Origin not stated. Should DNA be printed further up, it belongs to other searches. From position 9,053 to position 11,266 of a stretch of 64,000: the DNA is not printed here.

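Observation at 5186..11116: Two tandem giant 'modular pilins': type IV prepilin signals fused to one and four LamG lectin modules, with no pilus machinery nearby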

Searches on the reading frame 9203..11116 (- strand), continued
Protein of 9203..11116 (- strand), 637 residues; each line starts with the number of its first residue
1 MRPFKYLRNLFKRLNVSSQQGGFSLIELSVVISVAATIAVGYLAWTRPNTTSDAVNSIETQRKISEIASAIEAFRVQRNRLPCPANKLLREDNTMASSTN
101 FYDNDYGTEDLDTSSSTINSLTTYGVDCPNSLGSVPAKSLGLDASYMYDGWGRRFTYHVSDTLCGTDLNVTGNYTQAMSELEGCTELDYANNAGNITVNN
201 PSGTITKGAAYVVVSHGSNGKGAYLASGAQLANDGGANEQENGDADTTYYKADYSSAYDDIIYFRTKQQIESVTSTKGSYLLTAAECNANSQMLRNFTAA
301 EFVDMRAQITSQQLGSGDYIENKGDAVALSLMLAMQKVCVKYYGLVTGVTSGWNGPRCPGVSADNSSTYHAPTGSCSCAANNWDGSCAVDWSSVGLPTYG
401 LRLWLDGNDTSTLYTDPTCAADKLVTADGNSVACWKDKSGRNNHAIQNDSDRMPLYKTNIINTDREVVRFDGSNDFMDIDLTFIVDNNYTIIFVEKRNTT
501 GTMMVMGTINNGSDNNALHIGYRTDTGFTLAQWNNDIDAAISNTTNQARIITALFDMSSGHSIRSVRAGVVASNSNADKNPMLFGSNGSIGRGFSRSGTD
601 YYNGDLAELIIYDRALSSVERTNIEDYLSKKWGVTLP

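Call 33: fold_search(model_id=the predicted structure, library=pdb)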
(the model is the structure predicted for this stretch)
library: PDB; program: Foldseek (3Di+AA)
matches with E <= 10: 1115; with E <= 0.001: 252
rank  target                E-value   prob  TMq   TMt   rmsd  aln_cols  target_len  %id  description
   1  9vyh_p                1.5e-09  1.00  0.29  0.62   4.8       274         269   16  Cyanopodophage Pan3 tailspike (released 2025-11-26)
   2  9ea9_B                5.2e-09  1.00  0.27  0.15   4.6       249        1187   17  Crystal structure of BoNT/A-NTNH-HA70 -VHH_F12-VHH_H7-Fab_NTNH complex (released 2025-09-17)
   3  4zkt_B                8.2e-09  1.00  0.25  0.15  18.7       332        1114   13  Crystal structure of the progenitor M complex of Clostridium botulinum type E neurotoxin (released 2015-12-23)
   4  3v0a_B                9.7e-09  1.00  0.26  0.15   5.4       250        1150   17  2.7 angstrom crystal structure of BoNT/Ai in complex with NTNHA (released 2012-03-14)
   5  1ms8_B                1.0e-08  1.00  0.25  0.25   6.4       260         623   13  Triclinic form of Trypanosoma cruzi trans-sialidase, in complex with 3-deoxy-2,3-dehydro-N-acetylneuraminic acid (DANA (released 2003-03-25)
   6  2ags                  1.4e-08  1.00  0.26  0.26   5.8       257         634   14  Trypanosoma rangeli Sialidase in Complex with 2-Keto-3-deoxy-D-glycero-D-galacto-2,3-difluoro-nononic acid (2,3-difluoro (released 2005-11-22)
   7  2a75                  1.4e-08  1.00  0.26  0.26   5.9       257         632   13  Trypanosoma rangeli Sialidase In Complex With 2,3- Difluorosialic Acid (Covalent Intermediate) (released 2005-11-22)
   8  1n1s                  1.5e-08  1.00  0.25  0.25   6.0       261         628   13  Trypanosoma rangeli sialidase (released 2003-01-07)
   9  1ms9_A                1.6e-08  1.00  0.24  0.25   7.9       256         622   12  Triclinic form of Trypanosoma cruzi trans-sialidase, in complex with lactose (released 2003-03-25)
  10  1ms1_A                1.7e-08  1.00  0.25  0.25   6.5       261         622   13  Monoclinic form of Trypanosoma cruzi trans-sialidase, in complex with 3-deoxy-2,3-dehydro-N-acetylneuraminic acid (DAN (released 2003-03-25)
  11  2fhr                  1.8e-08  1.00  0.25  0.26   5.9       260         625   12  Trypanosoma Rangeli Sialidase In Complex With 2,3- Difluorosialic Acid (Covalent Intermediate) (released 2006-01-17)
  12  3obr                  1.8e-08  1.00  0.26  0.37   5.5       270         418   15  Crystal structure of Botulinum neurotoxin serotype D binding domain (released 2010-09-08)
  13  1wcs                  1.9e-08  1.00  0.25  0.25   6.3       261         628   13  A mutant of Trypanosoma rangeli sialidase displaying trans-sialidase activity (released 2004-12-15)
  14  9qc8_B                1.9e-08  1.00  0.21  0.12   8.9       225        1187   16  BoNT-NTNH-HA70 complex from Clostridium botulinum Serotype B1 (released 2025-09-10)
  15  1mz6                  2.6e-08  1.00  0.26  0.26   5.1       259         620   13  Trypanosoma rangeli sialidase in complex with the inhibitor DANA (released 2002-10-16)
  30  7oa7                  7.2e-08  1.00  0.27  0.46   5.3       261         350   16  PilC minor pilin of Streptococcus sanguinis 2908 type IV pili (released 2022-05-04)
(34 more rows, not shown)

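Call 37: search_protein_families(library=ncbifam, alignment_id=A1, max_evalue=0.01)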
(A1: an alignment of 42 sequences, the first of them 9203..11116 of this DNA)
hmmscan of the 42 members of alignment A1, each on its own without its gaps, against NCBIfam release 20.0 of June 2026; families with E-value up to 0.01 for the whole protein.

A. member 1, window:9203-11116:- (637 aa): 1 family
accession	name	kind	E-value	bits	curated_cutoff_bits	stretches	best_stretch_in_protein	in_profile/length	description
TIGR02532.1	IV_pilin_GFxxxE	domain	0.00029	20.6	16.3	1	20-41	1-22/24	prepilin-type N-terminal cleavage/methylation domain-containing protein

B. families by the number of members that match (of 42 scanned): 7 families
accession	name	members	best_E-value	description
TIGR02532.1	IV_pilin_GFxxxE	20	2.6e-05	prepilin-type N-terminal cleavage/methylation domain-containing protein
TIGR01710.1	typeII_sec_gspG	12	0.00039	type II secretion system major pseudopilin GspG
NF007862.0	PRK10574.1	3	0.0021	prepilin peptidase-dependent pilin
TIGR01711.1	gspJ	2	0.00093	type II secretion system minor pseudopilin GspJ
NF010237.0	PRK13684.1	1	7.9e-11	photosynthesis system II assembly factor Ycf48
NF045728.1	glycosyl_F510_1955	1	1.8e-05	F510_1955 family glycosylhydrolase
NF007800.0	PRK10506.1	1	0.0068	prepilin peptidase-dependent protein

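Call 55: find_encoding_contigs(protein=P0078, flank=10000, max_places=1)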
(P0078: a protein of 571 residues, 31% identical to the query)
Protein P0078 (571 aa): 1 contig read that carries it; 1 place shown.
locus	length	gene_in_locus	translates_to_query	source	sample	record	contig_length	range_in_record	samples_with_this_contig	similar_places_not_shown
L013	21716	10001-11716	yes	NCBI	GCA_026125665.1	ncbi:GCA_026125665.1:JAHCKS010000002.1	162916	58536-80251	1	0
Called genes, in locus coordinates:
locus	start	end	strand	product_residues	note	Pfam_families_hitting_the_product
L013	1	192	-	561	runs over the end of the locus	PF08238:Sel1 (weak)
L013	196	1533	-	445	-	PF12696:TraG-D_C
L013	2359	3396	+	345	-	PF03389:MobA_MobL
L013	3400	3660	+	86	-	-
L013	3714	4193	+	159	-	-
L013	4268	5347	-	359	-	-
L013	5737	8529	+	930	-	PF08751:TrwC, PF13604:AAA_30, PF01443:Viral_helicase1 (faint), PF13245:AAA_19, PF22232:TraI_hel_assoc_N, PF13538:UvrD_C_2 (weak)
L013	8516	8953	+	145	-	-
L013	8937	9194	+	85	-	-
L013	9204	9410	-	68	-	-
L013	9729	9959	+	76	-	-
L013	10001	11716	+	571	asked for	PF01436:NHL (weak), PF06739:SBBP (faint)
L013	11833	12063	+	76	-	-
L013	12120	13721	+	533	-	PF06739:SBBP (faint), PF25021:TEN_NHL (faint), PF08450:SGL (faint), PF17170:DUF5128 (faint), PF22701:Mala_s_1-like (faint), PF01436:NHL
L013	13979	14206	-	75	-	-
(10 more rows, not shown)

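Call 56: find_encoding_contigs(protein=P0050, flank=10000, max_places=1)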
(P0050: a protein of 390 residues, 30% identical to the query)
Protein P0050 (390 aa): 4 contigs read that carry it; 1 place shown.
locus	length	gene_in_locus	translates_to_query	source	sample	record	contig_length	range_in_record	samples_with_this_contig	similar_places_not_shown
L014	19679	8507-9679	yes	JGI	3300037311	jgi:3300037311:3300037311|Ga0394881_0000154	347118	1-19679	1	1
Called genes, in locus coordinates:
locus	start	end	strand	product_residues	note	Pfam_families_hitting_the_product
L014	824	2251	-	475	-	PF00005:ABC_tran, PF13175:AAA_15 (weak), PF14524:Wzt_C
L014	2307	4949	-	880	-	PF08335:GlnD_UR_UTase, PF01966:HD (faint), PF27444:GlnD_3rd, PF24931:ACT_ACR9_3rd (faint), PF26956:ACT_ACR_D1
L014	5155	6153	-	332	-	-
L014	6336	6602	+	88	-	PF01313:Bac_export_3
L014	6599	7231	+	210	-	PF00625:Guanylate_kin, PF13671:AAA_33 (weak)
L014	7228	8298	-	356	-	PF01118:Semialdhyde_dh, PF02774:Semialdhyde_dhC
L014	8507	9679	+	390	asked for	-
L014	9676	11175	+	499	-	-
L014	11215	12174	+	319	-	-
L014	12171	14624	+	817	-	PF01588:tRNA_bind, PF03483:B3_4, PF03484:B5, PF17759:tRNA_synthFbeta, PF03147:FDX-ACB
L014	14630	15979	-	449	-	PF02881:SRP54_N, PF13401:AAA_22 (weak), PF00448:SRP54, PF01656:CbiA (faint), PF02978:SRP_SPB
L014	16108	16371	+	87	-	PF02609:Exonuc_VII_S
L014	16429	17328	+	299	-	PF00348:polyprenyl_synt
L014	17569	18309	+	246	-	PF01479:S4, PF01728:FtsJ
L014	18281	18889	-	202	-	-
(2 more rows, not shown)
